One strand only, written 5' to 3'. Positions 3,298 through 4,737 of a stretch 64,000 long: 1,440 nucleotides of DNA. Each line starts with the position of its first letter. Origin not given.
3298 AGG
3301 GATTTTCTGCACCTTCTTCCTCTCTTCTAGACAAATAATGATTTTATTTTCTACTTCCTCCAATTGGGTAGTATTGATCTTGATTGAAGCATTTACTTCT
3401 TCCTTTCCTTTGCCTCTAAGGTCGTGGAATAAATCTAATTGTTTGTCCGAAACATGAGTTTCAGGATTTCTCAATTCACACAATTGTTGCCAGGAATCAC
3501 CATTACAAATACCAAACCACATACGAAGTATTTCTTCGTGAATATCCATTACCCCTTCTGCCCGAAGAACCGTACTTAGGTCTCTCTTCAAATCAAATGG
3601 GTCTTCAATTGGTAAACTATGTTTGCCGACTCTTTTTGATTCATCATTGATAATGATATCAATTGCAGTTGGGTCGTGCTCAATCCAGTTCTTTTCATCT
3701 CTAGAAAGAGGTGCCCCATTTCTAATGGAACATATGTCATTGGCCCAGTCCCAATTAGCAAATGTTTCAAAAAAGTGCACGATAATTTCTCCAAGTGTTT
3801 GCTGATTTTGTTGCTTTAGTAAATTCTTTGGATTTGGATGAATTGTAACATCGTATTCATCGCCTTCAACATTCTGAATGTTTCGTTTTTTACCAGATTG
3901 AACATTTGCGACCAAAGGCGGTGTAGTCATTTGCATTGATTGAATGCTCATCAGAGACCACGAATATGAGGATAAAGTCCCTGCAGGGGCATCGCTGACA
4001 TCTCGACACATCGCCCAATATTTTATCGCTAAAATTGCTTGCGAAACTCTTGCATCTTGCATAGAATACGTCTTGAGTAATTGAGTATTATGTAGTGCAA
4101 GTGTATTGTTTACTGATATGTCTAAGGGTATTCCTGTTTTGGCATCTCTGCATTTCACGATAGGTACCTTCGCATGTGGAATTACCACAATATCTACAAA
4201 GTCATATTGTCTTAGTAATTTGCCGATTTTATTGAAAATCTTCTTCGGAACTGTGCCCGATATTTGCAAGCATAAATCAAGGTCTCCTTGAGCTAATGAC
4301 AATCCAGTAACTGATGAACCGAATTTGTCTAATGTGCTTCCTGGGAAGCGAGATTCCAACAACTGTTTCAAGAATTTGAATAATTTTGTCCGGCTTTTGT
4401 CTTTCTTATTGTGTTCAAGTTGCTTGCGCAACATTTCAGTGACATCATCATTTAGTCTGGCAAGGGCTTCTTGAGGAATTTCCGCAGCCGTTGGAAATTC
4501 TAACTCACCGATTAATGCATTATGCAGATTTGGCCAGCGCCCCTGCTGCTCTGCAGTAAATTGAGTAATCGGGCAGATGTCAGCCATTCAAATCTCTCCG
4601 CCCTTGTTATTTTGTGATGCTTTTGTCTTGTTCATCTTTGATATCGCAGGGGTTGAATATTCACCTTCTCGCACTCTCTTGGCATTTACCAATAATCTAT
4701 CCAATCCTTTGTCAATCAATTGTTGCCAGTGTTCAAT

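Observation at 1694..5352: Translationally coupled four-gene operon: unknown helical protein, Cid1-like NTase, GNAT acetyltransferase, Roadblock/LC7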

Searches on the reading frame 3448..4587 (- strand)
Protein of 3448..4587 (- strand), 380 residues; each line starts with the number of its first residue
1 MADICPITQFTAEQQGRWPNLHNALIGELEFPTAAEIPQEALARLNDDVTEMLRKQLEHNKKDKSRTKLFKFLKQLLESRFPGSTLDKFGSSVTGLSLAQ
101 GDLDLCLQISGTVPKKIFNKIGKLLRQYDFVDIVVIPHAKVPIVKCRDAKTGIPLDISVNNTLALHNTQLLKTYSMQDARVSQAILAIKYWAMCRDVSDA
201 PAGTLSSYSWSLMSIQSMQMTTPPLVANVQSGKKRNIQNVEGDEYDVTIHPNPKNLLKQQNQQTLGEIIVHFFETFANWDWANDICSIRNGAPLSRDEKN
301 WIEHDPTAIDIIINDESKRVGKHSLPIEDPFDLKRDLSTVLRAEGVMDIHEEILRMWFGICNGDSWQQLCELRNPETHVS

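Call 47: search_protein_representatives(protein=window:3448-4587:-)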
Query: 380 residues. Proteins with E-value up to 0.001 (for the whole library): 6564; up to 1e-10: 2749; up to 1e-30: 204. The best 150 are listed.
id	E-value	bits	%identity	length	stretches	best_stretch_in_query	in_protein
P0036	2.2e-223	757.8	85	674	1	1-380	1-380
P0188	5.8e-108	378.0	46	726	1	1-377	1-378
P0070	1.6e-96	340.3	44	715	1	1-376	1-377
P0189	3.8e-85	302.9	41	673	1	3-371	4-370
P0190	2.5e-83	296.9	41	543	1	3-376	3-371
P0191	3.1e-80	286.7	40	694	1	1-374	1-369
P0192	4.7e-78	279.5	38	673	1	3-377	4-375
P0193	7.8e-77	275.5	41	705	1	10-370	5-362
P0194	1.8e-74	267.8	39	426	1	1-376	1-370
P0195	6.2e-74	266.0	40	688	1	55-377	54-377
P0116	3.7e-73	263.4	38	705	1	3-371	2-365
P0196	3.0e-69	250.6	38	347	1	16-343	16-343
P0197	5.8e-61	223.3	44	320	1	102-348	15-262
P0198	3.7e-49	184.5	29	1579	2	30-303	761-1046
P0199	2.9e-47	178.2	31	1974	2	67-301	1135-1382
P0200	1.2e-46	176.2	30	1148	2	56-301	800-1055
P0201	1.6e-46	175.7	38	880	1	66-367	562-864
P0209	5.1e-42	161.0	35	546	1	62-371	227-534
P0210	5.4e-42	160.9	36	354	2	44-230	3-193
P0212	1.3e-41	159.6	36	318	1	61-365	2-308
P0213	5.5e-41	157.5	32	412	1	60-354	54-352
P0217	2.0e-40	155.7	35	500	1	65-375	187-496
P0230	6.9e-39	150.7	34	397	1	51-371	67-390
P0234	2.1e-38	149.1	31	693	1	4-376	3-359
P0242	2.7e-37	145.4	41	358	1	59-340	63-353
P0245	3.0e-37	145.3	37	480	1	42-344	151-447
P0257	3.0e-36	142.0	34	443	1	43-341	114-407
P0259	5.0e-36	141.2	38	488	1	76-331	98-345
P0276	6.7e-35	137.5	35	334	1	67-346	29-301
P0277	9.6e-35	137.0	31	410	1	34-361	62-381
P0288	2.9e-34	135.4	34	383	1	59-370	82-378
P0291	4.1e-34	134.9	31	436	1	55-371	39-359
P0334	2.2e-32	129.2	32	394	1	45-370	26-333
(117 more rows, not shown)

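Call 48: list_cluster_members(proteins=[P0198, P0199, P0200, P0201, P0209, P0210, P0212, P0213, P0217, P0234])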
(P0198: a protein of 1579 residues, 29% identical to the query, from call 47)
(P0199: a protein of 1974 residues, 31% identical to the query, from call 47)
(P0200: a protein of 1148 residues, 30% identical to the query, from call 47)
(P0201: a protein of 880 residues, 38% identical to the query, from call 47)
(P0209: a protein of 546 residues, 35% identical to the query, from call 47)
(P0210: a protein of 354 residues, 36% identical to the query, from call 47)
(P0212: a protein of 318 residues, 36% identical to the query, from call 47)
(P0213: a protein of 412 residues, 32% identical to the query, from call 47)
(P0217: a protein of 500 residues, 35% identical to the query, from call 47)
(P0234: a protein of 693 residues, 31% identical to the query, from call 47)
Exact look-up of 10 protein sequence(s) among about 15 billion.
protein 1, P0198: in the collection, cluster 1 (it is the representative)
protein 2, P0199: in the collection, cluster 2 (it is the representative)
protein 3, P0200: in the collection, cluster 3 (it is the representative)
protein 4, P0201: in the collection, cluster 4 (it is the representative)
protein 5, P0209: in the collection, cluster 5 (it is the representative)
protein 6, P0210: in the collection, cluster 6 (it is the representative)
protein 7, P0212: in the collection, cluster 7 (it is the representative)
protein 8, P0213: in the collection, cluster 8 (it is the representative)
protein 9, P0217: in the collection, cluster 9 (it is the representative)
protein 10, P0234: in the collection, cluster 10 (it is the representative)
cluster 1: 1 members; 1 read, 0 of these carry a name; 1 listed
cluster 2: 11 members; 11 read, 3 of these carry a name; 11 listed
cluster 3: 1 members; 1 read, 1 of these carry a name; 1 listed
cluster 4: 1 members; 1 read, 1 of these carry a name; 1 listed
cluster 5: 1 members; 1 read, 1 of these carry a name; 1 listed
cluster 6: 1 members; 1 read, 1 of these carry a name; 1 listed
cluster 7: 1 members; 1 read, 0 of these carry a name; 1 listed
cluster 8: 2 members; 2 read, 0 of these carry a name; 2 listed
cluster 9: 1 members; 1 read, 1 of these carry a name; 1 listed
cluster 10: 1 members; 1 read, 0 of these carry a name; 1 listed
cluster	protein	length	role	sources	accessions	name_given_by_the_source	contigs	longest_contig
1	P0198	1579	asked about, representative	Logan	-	-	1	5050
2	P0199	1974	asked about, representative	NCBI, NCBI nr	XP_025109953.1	terminal uridylyltransferase 7-like isoform X2 [Pomacea canaliculata]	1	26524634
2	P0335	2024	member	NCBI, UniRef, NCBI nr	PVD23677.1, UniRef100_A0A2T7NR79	hypothetical protein C0Q70_16950 [Pomacea canaliculata] | CCHC-type domain-containing protein n=1 Tax=Pomacea canaliculata TaxID=400727 ...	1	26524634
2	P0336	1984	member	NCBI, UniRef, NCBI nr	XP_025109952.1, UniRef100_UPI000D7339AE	terminal uridylyltransferase 7-like isoform X1 [Pomacea canaliculata] | terminal uridylyltransferase 7-like isoform X1 n=2 Tax=Pomacea canaliculata TaxID=400727 ...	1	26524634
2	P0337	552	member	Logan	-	-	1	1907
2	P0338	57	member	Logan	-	-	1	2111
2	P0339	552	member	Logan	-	-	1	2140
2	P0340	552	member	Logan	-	-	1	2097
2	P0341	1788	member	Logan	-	-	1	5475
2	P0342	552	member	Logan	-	-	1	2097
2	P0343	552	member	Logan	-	-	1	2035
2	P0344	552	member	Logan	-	-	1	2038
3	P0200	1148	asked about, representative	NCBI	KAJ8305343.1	hypothetical protein KUTeg_015888, partial [Tegillarca granosa]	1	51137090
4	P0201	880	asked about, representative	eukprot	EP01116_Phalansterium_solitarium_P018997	TRINITY_DN5187_c0_g1_i1.p1 TRINITY_DN5187_c0_g1~~TRINITY_DN5187_c0_g1_i1.p1 ORF ...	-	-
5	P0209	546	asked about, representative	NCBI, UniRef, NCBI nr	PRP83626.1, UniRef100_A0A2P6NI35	hypothetical protein PROFUN_08352 [Planoprotostelium fungivorum] | Uncharacterized protein n=1 Tax=Planoprotostelium fungivorum TaxID=1890364 ...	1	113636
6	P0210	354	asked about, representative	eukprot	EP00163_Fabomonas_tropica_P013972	TRINITY_DN255_c1_g1_i1.p2 TRINITY_DN255_c1_g1~~TRINITY_DN255_c1_g1_i1.p2 ORF ...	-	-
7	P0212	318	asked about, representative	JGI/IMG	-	-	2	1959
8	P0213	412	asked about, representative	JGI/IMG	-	-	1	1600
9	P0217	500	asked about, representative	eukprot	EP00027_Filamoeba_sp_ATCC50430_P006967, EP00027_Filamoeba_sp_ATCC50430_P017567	CAMPEP_0168558782 /NCGR_PEP_ID=MMETSP0413-20121227/10162_1 /TAXON_ID=136452 ...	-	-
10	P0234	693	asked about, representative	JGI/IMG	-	-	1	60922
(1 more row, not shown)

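Call 49: find_encoding_contigs(protein=P0234, flank=9000, max_places=2)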
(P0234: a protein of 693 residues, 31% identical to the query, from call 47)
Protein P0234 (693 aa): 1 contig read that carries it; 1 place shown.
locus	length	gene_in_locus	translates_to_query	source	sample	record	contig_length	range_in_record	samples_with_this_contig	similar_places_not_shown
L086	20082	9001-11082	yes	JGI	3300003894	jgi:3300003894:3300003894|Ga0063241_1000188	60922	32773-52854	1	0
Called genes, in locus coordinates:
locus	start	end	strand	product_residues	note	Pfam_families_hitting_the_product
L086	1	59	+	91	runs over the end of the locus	PF12797:Fer4_2 (faint), PF13237:Fer4_10 (weak), PF13183:Fer4_8 (faint), PF12838:Fer4_7 (weak), PF13187:Fer4_9 (weak), PF25160:LdpA_Fe-S-bd (weak), PF12837:Fer4_6 (weak), PF00037:Fer4, +1 more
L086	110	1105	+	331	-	PF01680:SOR_SNZ, PF05690:ThiG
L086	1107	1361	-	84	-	-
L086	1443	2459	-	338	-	PF00483:NTP_transferase, PF12804:NTP_transf_3, PF24894:Hexapep_GlmU (weak), PF25087:GMPPB_C (faint)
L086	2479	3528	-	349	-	PF23435:DUF7121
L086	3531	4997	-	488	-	-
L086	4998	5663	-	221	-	PF01325:Fe_dep_repress, PF02742:Fe_dep_repr_C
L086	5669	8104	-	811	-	PF15777:Anti-TRAP (faint), PF13717:Zn_ribbon_4 (faint)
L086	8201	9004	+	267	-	PF23435:DUF7121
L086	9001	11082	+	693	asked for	-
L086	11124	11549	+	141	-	PF00583:Acetyltransf_1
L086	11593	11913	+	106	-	-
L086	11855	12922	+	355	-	PF23435:DUF7121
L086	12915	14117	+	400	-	PF06849:DUF1246, PF06973:DUF1297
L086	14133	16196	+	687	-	PF00474:SSF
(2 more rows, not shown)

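Call 77: list_cluster_members(proteins=[P0230, P0242, P0245, P0257, P0259, P0276, P0277, P0288, P0291, P0334])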
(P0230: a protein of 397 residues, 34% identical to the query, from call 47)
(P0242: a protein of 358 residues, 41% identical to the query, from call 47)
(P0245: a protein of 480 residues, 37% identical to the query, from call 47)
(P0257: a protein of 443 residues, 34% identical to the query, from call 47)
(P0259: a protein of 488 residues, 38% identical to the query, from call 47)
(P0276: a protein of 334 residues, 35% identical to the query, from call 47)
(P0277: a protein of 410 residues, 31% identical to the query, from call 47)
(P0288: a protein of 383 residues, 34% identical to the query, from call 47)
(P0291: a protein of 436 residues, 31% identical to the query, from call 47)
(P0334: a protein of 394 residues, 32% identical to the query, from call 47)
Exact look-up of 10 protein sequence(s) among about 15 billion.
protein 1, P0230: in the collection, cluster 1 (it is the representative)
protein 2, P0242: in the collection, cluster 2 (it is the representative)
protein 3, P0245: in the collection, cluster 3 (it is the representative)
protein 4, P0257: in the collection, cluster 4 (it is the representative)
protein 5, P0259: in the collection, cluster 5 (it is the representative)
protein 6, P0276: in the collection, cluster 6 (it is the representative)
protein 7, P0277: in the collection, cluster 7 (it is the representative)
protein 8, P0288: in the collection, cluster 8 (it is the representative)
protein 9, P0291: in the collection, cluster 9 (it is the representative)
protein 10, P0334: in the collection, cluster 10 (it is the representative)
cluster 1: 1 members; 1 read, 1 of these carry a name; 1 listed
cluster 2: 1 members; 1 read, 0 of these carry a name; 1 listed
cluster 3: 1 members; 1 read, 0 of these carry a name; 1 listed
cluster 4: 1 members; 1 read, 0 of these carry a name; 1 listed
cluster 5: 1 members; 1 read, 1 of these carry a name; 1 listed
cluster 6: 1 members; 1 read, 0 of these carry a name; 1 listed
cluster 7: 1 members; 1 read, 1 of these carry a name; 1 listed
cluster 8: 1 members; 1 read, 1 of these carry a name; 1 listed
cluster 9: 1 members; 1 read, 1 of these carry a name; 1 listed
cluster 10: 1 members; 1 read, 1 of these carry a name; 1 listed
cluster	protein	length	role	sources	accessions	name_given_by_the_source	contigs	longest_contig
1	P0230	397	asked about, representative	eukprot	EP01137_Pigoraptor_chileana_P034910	Opistho-2@28163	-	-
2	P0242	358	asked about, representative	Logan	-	-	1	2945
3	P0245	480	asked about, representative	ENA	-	-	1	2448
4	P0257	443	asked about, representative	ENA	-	-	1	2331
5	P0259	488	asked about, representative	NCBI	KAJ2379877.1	hypothetical protein GGI05_006495, partial [Coemansia sp. RSA 2603]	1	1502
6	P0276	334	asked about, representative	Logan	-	-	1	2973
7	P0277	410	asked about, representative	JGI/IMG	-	DNA polymerase sigma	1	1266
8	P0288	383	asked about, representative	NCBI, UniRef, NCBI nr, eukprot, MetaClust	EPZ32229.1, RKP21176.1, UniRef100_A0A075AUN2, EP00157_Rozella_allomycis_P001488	Nucleotidyltransferase [Rozella allomycis CSF55] | polynucleotide adenylyltransferase n=1 Tax=Rozella allomycis (strain CSF55) TaxID=988480 ... | hypothetical protein O9G_002581 [Rozella allomycis CSF55]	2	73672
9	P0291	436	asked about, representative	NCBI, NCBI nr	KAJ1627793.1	hypothetical protein T492DRAFT_1022438 [Pavlovales sp. CCMP2436]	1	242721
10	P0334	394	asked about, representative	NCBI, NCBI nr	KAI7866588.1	hypothetical protein BDF14DRAFT_1810361 [Spinellus fusiger]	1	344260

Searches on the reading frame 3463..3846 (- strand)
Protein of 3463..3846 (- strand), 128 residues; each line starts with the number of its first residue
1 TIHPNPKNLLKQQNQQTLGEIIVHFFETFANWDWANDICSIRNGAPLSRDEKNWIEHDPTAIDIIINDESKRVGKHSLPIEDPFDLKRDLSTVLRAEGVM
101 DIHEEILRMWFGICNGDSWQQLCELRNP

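Call 39: search_solved_structures(query=window:3463-3846:-, max_evalue=1, show_alignments=5)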
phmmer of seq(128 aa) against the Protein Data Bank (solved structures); distinct sequences matched with E-value up to 1: 16.
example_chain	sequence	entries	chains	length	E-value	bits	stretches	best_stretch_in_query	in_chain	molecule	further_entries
7xs4_A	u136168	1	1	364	9.8e-05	25.8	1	12-107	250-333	UTP:RNA uridylyltransferase 1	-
6l3f_A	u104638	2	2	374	0.00011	25.7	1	12-107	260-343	UTP:RNA uridylyltransferase 1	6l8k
6ywn_A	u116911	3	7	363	0.038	17.4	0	13-55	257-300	CutA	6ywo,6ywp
5a30_A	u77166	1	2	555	0.045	17.2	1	12-66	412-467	MITOCHONDRIAL PROTEIN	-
4ep7_A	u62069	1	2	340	0.058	16.9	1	11-107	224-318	Poly(A) RNA polymerase protein cid1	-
4nkt_A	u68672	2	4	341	0.058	16.8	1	11-107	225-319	Poly(A) RNA polymerase protein cid1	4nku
4fhx_A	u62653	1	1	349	0.06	16.8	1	11-107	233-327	Poly(A) RNA polymerase protein cid1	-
4fh3_A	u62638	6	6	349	0.06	16.8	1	11-107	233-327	Poly(A) RNA polymerase protein cid1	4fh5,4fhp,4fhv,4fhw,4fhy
4e7x_A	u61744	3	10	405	0.076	16.5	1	11-107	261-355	Poly(A) RNA polymerase protein cid1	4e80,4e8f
4ud4_A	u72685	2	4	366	0.1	16.1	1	11-107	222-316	POLY(A) RNA POLYMERASE PROTEIN CID1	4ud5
5a2v_A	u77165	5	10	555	0.11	16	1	12-53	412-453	MITOCHONDRIAL PROTEIN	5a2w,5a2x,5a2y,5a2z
9w4r_A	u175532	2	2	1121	0.11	15.9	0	63-102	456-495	Terminal uridylyltransferase 4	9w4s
8ost_A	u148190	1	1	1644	0.32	14.4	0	63-102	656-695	Terminal uridylyltransferase 4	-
6lbj_A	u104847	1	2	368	0.54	13.7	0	12-54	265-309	Poly(A) RNA polymerase GLD2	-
6lbk_A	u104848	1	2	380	0.61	13.5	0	12-54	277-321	Poly(A) RNA polymerase GLD2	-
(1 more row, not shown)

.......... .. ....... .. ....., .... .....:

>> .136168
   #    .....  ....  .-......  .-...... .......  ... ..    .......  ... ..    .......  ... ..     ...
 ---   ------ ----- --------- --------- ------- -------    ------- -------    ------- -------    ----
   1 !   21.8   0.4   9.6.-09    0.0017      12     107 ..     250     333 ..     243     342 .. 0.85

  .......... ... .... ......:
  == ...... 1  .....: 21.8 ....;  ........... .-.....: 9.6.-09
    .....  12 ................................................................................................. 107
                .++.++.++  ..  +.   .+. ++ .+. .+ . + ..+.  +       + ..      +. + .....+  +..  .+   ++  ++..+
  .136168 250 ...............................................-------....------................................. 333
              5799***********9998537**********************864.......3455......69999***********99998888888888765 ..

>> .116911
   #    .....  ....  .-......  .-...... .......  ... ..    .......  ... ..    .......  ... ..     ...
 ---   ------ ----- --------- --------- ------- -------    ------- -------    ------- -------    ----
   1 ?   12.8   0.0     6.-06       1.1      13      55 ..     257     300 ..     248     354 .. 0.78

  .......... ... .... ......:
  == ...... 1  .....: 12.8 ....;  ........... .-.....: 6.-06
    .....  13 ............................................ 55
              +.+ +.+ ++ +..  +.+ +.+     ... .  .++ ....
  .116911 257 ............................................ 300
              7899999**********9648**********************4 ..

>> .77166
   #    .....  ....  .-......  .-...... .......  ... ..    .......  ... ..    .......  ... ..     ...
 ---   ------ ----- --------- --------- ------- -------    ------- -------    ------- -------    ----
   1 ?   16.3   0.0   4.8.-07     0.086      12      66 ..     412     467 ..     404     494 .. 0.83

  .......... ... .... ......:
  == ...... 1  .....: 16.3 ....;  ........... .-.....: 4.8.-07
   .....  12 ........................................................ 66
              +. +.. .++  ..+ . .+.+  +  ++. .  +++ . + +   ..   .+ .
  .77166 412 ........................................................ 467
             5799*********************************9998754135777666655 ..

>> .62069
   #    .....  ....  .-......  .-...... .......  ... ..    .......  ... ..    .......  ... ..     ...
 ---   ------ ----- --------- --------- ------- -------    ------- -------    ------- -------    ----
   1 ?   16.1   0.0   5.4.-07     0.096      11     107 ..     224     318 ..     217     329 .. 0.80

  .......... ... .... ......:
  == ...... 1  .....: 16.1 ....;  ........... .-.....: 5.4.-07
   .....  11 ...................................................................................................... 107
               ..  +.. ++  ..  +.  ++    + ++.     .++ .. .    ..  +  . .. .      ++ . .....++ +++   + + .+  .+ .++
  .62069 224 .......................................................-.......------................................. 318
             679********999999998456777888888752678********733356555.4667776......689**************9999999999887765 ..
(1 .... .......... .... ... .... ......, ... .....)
